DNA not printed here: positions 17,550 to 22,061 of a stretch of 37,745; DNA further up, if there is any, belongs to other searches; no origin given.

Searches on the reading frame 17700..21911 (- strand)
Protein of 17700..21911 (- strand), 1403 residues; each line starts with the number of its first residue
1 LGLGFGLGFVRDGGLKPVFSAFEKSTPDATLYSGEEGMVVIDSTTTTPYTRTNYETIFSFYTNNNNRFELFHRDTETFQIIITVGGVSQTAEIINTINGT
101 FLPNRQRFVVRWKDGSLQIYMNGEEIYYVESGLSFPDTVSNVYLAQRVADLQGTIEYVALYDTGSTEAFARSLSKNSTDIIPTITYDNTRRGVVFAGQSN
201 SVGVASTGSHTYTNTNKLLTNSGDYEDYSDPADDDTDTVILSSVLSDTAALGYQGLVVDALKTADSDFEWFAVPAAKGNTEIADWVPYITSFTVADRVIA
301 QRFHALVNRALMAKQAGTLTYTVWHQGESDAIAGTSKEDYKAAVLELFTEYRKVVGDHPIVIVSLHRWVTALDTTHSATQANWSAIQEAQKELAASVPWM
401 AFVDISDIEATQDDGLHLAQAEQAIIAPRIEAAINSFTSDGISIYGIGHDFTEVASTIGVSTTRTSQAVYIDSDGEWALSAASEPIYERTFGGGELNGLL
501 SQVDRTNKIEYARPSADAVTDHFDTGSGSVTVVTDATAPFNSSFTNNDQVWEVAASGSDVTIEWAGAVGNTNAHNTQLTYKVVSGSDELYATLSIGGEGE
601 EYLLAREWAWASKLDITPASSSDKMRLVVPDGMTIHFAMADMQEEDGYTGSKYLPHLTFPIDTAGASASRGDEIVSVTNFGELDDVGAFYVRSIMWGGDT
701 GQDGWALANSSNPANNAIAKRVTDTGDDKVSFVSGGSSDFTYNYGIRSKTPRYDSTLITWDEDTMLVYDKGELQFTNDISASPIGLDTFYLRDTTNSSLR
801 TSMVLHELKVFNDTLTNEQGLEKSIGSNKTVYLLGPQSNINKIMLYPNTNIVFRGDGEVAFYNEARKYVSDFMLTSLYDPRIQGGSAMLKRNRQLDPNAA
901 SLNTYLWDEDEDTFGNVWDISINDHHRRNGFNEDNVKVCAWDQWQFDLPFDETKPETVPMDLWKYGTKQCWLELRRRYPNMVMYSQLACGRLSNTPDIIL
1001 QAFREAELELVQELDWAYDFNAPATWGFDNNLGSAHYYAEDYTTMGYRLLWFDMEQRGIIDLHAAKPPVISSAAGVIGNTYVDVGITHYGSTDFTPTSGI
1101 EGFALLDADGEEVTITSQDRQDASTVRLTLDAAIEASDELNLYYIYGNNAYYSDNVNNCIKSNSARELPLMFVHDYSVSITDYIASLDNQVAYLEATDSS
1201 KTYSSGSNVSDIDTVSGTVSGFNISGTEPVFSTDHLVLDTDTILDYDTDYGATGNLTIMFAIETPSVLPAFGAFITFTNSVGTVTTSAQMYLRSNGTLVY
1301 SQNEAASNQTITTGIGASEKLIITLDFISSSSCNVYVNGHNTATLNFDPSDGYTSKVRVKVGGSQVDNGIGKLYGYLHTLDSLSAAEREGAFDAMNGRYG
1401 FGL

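Call 10: search_protein_families(library=phrogs, proteins=[window:17700-21911:-], max_evalue=0.00001)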
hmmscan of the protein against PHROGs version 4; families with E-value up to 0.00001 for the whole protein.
window:17700-21911:- (1403 aa): 1 family
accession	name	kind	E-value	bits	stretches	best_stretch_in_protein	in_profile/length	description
phrog_1419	-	tail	5.7e-06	25.8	0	447-515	388-450/793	tail protein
